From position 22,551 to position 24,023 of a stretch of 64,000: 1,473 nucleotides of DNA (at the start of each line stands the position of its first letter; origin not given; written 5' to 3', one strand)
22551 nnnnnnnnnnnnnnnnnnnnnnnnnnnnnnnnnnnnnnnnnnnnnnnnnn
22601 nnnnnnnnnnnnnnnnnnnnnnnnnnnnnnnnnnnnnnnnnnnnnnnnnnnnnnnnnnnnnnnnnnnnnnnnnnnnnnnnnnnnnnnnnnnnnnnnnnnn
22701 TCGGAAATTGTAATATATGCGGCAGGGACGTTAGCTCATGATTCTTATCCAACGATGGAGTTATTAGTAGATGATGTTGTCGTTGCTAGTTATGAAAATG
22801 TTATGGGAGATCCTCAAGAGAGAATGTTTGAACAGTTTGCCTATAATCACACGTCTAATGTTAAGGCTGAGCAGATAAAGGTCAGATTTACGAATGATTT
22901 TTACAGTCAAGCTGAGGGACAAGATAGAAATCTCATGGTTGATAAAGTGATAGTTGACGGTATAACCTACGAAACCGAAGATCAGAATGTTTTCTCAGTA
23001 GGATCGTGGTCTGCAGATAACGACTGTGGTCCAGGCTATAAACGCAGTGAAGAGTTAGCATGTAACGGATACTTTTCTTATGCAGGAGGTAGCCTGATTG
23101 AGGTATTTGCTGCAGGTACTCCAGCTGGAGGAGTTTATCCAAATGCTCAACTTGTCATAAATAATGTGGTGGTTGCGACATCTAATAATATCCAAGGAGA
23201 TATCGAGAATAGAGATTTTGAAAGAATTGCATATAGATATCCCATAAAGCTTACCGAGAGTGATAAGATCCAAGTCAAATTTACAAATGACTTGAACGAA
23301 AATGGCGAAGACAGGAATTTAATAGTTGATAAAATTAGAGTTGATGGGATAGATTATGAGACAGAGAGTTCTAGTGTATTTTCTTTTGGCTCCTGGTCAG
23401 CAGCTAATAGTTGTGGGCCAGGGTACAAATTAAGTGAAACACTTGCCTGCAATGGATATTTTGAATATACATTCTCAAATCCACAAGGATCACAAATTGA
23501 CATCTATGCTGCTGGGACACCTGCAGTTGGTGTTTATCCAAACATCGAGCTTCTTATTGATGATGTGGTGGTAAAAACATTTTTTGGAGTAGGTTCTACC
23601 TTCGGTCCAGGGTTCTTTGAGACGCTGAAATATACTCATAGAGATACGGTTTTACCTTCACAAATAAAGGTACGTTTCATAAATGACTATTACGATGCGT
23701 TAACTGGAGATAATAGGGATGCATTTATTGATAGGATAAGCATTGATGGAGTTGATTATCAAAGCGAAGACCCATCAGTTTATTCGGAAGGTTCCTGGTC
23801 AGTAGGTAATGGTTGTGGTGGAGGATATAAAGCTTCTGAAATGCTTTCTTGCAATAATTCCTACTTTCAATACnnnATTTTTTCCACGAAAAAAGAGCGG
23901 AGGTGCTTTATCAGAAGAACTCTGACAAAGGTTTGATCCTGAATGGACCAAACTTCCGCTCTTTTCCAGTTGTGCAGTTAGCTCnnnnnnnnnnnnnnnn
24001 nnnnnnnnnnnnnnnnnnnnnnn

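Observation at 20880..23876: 998-aa surface protein combining an SGDH beta-propeller, a PKD domain and three tandem carbohydrate-binding-like repeats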

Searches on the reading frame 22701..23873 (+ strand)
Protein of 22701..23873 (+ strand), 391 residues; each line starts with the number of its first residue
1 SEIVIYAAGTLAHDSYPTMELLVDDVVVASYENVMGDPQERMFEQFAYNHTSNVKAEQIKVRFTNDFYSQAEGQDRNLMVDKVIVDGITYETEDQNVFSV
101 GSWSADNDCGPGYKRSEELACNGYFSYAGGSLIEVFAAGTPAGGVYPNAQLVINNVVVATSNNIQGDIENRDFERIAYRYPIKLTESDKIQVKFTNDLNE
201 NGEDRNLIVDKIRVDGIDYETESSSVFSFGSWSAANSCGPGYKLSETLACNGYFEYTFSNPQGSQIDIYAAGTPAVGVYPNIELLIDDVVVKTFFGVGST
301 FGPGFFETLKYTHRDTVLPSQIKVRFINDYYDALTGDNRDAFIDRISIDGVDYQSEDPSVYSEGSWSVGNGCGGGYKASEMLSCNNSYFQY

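Call 15: search_solved_structures(query=window:22701-23873:+, max_evalue=1, show_alignments=2)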
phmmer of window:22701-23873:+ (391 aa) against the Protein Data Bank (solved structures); distinct sequences matched with E-value up to 1: 2.
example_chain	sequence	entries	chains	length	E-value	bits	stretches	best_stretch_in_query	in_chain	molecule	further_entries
2xhh_A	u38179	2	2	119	1.3e-07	34.3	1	56-132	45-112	CARBOHYDRATE BINDING MODULE | CALCIUM-DEPENDENT CARBOHYDRATE BINDING MODULE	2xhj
2xfd_A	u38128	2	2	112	3.3e-07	32.9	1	56-128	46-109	CARBOHYDRATE BINDING MODULE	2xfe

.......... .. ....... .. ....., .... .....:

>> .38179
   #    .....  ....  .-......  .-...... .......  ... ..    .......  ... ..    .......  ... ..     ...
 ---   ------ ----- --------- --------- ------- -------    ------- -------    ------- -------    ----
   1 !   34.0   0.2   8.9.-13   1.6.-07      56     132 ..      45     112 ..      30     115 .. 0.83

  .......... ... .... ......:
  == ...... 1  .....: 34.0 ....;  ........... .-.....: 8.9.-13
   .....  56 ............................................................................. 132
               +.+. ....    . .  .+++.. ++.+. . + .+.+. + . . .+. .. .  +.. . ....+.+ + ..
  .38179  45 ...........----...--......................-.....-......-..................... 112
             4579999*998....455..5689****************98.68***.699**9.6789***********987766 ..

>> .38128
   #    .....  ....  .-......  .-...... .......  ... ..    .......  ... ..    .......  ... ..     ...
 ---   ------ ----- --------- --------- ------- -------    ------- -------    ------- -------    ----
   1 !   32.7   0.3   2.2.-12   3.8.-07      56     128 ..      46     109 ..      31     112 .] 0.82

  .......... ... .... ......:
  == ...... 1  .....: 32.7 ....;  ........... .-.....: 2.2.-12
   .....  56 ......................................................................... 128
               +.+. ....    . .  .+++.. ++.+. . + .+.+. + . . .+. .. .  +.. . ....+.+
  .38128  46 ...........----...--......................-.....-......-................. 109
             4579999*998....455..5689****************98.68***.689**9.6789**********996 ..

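Call 60: find_homologous_proteins(query=window:22701-23873:+, max_evalue=0.00001)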
Query window:22701-23873:+ (391 aa): 65 proteins with E <= 0.00001 among 5240 candidates.
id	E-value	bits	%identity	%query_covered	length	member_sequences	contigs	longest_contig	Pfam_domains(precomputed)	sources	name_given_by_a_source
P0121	1.3e-99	352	45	95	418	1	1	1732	PF16841.12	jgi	-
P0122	8.2e-71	257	46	65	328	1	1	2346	PF16841.12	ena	-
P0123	6.2e-56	208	46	65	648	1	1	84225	PF16841.12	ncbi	ncbi:MAG: carbohydrate-binding domain-containing protein [Patescibacteria group bacterium]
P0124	5.6e-46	175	38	65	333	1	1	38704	PF16841.12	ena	-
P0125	2.1e-41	160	34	64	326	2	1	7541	PF16841.12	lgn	-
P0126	6.6e-41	159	36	65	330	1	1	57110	PF16841.12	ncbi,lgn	-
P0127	2.0e-39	154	36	64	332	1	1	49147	PF16841.12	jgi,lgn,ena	-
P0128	3.8e-39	153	33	64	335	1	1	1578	PF16841.12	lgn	-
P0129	4.1e-39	153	36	64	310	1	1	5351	PF16841.12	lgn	-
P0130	5.0e-39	153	34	64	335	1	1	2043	PF16841.12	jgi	jgi:hypothetical protein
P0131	2.2e-38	150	36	64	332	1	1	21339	PF16841.12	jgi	-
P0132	3.0e-36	143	33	64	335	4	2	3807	PF16841.12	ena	-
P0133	1.6e-35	141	34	64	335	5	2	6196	PF16841.12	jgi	jgi:hypothetical protein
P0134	6.8e-35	139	34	64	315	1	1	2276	PF16841.12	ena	-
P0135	7.6e-34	136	49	36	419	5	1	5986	PF14099.14,PF16841.12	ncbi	-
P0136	2.0e-32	131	50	32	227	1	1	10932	PF16841.12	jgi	jgi:hypothetical protein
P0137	8.5e-32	129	47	33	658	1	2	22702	PF16841.12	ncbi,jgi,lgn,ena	-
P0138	1.6e-31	128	37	36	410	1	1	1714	PF00041.28,PF16841.12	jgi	jgi:hypothetical protein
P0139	3.2e-31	127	37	67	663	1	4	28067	PF16841.12,PF00144.30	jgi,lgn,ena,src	-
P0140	8.5e-31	125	43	39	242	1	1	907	PF16841.12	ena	-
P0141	3.6e-30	123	32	88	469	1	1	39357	PF16841.12,PF20620.5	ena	-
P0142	5.1e-30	123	51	32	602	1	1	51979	PF04773.19,PF16841.12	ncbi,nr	ncbi:MAG: FecR domain-containing protein [bacterium]|nr:FecR domain-containing protein [bacterium]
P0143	5.8e-30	123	46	32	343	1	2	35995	PF16841.12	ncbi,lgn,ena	-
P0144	1.2e-29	122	46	34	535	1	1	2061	PF24517.3,PF16841.12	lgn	-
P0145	2.9e-29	120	48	37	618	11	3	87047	PF16841.12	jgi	-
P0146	4.8e-29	120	49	32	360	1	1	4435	PF16841.12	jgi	-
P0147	1.5e-28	118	45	32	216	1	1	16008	PF16841.12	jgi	jgi:hypothetical protein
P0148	1.8e-28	118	49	33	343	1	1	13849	PF00963.25,PF16841.12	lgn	-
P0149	6.9e-28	116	52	33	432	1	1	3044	PF07691.18,PF16841.12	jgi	jgi:hypothetical protein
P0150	2.4e-27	114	51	32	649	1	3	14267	PF16841.12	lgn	-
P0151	4.2e-27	113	48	32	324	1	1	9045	PF00963.25,PF16841.12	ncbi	-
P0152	6.8e-27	113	35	52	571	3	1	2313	PF16841.12,PF07995.18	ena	-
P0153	8.8e-27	112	48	33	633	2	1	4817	PF07691.18,PF16841.12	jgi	jgi:hypothetical protein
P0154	1.0e-26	112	47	32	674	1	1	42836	PF07691.18,PF16841.12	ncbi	-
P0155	1.5e-26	112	46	32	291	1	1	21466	PF16841.12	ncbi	-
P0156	2.5e-26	111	45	32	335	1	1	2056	PF16841.12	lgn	-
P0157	6.3e-26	109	48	32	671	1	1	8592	PF16841.12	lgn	-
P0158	7.2e-26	109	48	32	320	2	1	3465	PF00963.25,PF16841.12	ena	-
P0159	1.0e-25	109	44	32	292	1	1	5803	PF00963.25,PF16841.12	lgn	-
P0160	1.5e-25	108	45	32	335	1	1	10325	PF16841.12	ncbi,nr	ncbi:hypothetical protein HGB07_02560, partial [Candidatus Roizmanbacteria bacterium]|nr:hypothetica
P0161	1.6e-25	108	40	32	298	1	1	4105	PF00963.25,PF16841.12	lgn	-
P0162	1.8e-25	108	47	32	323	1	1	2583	PF16841.12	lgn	-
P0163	2.7e-25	107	47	32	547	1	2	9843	PF12708.13,PF16841.12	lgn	-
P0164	2.9e-25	107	44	31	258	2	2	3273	PF16841.12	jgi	jgi:hypothetical protein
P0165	5.0e-25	106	46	32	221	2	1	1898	PF16841.12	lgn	-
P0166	2.8e-24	104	32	67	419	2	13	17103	PF16841.12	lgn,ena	-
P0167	4.0e-24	104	45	33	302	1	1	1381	PF00963.25,PF16841.12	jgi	jgi:hypothetical protein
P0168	5.7e-24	103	43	32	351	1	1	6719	PF00963.25,PF16841.12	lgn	-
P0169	7.1e-24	103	43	32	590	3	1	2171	PF22842.4,PF16841.12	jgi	-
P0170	3.3e-23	101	44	32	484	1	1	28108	PF16841.12,PF01341.24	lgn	-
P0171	3.5e-23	100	43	32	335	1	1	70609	PF16841.12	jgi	jgi:hypothetical protein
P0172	5.0e-23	100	34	52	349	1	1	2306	PF16841.12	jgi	-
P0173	2.1e-22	98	48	32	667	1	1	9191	PF13229.13,PF07602.18,PF22842.4,PF16841.12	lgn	-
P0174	4.0e-22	97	43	33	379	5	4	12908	PF10342.16,PF16841.12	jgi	jgi:hypothetical protein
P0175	1.6e-21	95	40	32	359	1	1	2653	PF00963.25,PF16841.12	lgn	-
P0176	1.8e-21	95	44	32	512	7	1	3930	PF07143.18,PF16841.12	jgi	jgi:hypothetical protein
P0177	4.5e-20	90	42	32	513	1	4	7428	PF07143.18,PF16841.12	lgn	-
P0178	5.3e-20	90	43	33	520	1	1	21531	PF16841.12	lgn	-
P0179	5.9e-20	90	43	32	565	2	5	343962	PF16841.12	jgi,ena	-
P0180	3.1e-19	87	41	32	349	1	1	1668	PF16841.12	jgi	jgi:hypothetical protein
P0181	3.3e-19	87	44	31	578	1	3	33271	PF02156.22,PF16841.12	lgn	-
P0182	1.2e-18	86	40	32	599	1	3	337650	PF10342.16,PF16841.12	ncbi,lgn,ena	-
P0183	6.5e-17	80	35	36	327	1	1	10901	PF16841.12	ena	-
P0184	6.2e-15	73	42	28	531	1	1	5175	PF00801.27,PF16841.12,PF18911.7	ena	-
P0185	9.5e-15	73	41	32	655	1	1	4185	PF16116.11,PF16173.11,PF16841.12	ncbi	-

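Call 61: find_encoding_contigs(protein=P0123, flank=6000, max_places=2)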
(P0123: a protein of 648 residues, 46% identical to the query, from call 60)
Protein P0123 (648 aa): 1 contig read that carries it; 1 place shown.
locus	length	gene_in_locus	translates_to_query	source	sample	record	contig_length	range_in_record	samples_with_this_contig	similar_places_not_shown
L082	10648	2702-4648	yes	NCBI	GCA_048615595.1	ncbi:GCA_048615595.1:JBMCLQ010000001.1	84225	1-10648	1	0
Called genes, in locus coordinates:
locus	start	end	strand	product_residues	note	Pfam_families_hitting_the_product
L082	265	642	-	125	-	-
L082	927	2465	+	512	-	-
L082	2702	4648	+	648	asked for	PF16841:CBM60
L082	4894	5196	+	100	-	-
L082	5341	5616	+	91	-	-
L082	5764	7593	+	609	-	PF00009:GTP_EFTU, PF01926:MMR_HSR1 (faint), PF22042:EF-G_D2, PF03144:GTP_EFTU_D2, PF00679:EFG_C, PF21018:BipA_C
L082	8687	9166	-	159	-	-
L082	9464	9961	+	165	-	-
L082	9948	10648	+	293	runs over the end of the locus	PF02424:ApbE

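Call 62: list_cluster_members(proteins=[P0121, P0122, P0124, P0126, P0127, P0137, P0143, P0002, P0003, P0008])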
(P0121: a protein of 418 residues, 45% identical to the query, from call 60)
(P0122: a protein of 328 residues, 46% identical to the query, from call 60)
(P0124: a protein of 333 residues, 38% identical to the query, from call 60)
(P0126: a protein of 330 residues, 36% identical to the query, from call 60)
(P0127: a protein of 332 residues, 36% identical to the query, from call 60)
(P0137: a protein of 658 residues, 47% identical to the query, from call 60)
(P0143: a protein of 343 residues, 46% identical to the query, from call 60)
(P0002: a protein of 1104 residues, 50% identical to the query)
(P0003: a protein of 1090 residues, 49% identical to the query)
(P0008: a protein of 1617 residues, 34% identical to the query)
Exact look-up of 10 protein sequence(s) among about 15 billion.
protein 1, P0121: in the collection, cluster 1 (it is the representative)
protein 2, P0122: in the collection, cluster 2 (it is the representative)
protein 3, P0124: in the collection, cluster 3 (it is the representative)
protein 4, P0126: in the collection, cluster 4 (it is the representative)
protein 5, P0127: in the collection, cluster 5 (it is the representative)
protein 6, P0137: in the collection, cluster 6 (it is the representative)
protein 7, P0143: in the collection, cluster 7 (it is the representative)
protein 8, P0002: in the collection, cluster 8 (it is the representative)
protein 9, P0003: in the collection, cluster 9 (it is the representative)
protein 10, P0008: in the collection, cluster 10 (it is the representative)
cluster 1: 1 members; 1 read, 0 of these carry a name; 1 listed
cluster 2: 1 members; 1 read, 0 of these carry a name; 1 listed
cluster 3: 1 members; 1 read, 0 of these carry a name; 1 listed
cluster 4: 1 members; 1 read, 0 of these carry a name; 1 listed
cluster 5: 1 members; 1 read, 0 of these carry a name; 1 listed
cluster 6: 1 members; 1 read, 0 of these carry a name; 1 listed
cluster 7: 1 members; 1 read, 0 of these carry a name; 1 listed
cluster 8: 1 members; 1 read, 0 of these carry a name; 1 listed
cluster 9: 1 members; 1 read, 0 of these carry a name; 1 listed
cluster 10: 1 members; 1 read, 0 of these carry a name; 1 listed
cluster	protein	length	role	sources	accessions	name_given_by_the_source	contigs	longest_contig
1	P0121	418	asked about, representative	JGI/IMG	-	-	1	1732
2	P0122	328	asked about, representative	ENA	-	-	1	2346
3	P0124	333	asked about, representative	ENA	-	-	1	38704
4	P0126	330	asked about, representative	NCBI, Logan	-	-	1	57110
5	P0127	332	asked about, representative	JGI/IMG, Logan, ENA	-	-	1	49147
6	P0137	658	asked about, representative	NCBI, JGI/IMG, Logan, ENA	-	-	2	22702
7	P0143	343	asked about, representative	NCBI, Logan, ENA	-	-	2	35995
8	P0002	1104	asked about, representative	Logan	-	-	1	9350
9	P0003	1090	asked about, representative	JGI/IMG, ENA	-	-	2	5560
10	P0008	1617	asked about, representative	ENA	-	-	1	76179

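Call 70: find_encoding_contigs(protein=P0126, flank=5000, max_places=2)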
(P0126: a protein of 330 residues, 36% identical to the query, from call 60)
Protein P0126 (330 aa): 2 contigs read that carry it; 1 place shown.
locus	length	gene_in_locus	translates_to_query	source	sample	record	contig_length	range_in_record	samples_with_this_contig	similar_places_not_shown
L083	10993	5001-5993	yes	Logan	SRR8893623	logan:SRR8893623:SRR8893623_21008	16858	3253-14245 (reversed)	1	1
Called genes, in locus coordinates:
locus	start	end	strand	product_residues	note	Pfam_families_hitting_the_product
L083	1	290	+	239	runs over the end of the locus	PF01925:TauE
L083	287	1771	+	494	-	-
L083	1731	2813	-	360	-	PF09594:GT87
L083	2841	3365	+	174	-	PF01396:Zn_ribbon_Top1 (faint), PF09723:Zn_ribbon_8 (faint), PF13240:Zn_Ribbon_1 (faint), PF26040:Zn_ribbon_CLPX_N (faint)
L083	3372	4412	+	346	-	PF00152:tRNA-synt_2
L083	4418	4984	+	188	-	PF08207:EFP_N, PF01132:EFP, PF09285:Elong-fact-P_C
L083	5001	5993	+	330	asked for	PF16841:CBM60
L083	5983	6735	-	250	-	PF13489:Methyltransf_23, PF13847:Methyltransf_31, PF08241:Methyltransf_11, PF08242:Methyltransf_12, PF13649:Methyltransf_25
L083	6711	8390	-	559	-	PF00343:Phosphorylase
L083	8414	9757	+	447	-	PF02878:PGM_PMM_I, PF02879:PGM_PMM_II, PF02880:PGM_PMM_III, PF00408:PGM_PMM_IV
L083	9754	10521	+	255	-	PF02673:BacA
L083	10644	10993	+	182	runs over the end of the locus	-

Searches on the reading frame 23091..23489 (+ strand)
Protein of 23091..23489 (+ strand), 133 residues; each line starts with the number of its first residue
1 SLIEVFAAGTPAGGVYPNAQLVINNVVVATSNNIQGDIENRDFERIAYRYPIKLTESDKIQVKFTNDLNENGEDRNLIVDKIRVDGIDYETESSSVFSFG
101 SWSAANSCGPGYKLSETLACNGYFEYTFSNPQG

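Call 35: search_protein_families(library=pfam, proteins=[window:23091-23489:+], max_evalue=1)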
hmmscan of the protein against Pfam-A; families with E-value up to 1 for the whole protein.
window:23091-23489:+ (133 aa): 3 families
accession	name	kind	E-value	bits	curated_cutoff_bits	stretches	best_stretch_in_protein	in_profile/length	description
PF16841.11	CBM60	-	1.1e-14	55.2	28.2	1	3-98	2-90/91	Ca-dependent carbohydrate-binding module xylan-binding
PF03944.20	Endotoxin_C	-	0.022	15.6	21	1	23-82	77-136/142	delta endotoxin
PF20620.4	DUF6805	-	0.058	14.2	27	1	19-69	72-121/133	Family of unknown function (DUF6805)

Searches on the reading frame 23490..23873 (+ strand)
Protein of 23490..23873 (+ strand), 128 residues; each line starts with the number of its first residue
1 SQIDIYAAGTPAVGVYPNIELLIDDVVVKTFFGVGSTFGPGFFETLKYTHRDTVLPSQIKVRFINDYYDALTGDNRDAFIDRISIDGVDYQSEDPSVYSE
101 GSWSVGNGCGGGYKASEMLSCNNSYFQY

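Call 35: search_protein_families(library=pfam, proteins=[window:23490-23873:+], max_evalue=1)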
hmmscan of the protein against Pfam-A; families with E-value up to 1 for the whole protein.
window:23490-23873:+ (128 aa): 1 family
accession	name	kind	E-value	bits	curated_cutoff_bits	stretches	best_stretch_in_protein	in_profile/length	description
PF16841.11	CBM60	-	8.6e-17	61.9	28.2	1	3-99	2-90/91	Ca-dependent carbohydrate-binding module xylan-binding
